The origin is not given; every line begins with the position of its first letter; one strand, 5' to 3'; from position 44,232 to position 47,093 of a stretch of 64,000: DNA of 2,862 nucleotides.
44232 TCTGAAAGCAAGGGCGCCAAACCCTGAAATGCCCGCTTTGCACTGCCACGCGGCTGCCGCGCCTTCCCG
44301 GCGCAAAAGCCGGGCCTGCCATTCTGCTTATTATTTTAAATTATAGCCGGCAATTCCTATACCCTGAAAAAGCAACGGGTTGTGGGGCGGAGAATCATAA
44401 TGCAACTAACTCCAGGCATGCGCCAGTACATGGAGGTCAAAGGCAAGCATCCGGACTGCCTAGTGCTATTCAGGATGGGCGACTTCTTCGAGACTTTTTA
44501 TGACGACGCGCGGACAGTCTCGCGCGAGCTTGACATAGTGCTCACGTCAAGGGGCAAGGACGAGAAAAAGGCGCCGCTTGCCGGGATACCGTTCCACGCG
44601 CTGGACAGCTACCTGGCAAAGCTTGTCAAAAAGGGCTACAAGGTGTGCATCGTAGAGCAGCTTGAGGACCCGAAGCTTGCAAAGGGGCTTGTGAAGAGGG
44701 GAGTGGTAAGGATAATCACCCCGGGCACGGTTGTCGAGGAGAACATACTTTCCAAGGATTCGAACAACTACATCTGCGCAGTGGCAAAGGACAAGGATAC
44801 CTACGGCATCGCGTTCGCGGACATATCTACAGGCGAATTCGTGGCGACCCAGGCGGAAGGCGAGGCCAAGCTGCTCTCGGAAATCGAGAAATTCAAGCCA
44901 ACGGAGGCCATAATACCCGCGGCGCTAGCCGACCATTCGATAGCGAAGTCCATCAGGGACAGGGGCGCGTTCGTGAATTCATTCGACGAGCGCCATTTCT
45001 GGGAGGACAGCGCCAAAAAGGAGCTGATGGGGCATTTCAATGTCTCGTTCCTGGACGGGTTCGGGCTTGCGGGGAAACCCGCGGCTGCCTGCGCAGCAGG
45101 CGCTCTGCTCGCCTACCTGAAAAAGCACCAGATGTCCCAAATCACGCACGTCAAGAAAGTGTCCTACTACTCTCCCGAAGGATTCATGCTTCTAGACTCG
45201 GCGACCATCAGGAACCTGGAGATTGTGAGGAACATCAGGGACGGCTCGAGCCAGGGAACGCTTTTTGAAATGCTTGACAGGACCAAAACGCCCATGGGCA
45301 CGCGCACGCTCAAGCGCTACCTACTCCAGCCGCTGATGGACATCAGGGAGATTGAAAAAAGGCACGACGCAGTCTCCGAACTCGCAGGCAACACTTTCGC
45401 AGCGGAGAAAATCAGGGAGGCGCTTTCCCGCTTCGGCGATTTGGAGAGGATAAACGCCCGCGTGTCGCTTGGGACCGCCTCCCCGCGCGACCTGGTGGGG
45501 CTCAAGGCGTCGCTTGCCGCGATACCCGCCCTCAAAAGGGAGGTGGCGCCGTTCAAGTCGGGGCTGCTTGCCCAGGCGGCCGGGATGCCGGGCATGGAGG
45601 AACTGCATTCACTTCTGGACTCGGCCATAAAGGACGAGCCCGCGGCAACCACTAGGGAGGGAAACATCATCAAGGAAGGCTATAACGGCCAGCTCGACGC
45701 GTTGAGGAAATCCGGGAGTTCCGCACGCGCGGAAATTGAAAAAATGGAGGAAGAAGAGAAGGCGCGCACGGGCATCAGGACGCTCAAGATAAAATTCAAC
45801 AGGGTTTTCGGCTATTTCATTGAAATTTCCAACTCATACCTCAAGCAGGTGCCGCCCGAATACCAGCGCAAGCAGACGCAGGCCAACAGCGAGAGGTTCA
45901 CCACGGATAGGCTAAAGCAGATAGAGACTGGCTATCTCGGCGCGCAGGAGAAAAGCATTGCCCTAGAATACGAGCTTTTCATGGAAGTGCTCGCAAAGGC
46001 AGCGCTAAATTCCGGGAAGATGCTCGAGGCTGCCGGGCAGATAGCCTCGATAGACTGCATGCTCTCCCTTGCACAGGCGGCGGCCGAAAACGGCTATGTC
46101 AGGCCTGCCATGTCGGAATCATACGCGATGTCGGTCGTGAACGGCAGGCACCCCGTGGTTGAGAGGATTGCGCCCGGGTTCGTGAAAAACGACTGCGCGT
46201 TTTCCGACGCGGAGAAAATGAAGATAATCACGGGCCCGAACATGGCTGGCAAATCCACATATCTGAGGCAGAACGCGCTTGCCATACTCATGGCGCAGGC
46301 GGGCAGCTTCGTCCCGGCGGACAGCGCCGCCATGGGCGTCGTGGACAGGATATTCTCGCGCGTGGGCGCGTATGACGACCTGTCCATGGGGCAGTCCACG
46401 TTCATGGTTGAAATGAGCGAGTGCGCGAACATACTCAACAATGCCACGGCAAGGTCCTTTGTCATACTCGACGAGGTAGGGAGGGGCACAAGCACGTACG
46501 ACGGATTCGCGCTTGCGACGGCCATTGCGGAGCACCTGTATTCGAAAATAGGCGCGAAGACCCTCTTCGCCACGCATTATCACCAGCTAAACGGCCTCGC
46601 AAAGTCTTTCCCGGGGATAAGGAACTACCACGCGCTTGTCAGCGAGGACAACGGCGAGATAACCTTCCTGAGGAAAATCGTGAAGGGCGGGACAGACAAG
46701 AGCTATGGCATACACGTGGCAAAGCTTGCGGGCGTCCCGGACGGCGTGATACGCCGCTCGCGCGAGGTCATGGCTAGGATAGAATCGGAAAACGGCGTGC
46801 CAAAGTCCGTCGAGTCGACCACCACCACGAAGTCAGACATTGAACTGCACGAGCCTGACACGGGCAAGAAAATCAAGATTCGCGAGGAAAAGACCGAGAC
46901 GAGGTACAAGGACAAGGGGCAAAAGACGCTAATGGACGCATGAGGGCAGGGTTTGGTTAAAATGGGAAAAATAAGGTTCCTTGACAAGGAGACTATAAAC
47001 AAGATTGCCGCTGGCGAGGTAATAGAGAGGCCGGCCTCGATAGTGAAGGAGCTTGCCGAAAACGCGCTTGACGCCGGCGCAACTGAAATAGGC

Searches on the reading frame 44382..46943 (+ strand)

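Call 22: search_protein_families(library=pfam, proteins=[window:44382-46943:+], max_evalue=0.001)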
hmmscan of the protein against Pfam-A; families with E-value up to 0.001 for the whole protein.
window:44382-46943:+ (853 aa): 5 families
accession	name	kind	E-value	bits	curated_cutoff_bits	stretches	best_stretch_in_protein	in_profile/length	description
PF00488.27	MutS_V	-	1.9e-81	273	30.2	1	615-801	2-188/188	MutS domain V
PF05192.23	MutS_III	-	4.9e-51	174.3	34.1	1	274-564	1-194/194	MutS domain III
PF01624.25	MutS_I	-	1.9e-41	141.3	20.6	1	10-120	1-112/113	MutS domain I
PF05188.22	MutS_II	-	8e-29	101.2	25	1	129-257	1-132/133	MutS domain II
PF05190.23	MutS_IV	-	3.3e-27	95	22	1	433-523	1-91/92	MutS family domain IV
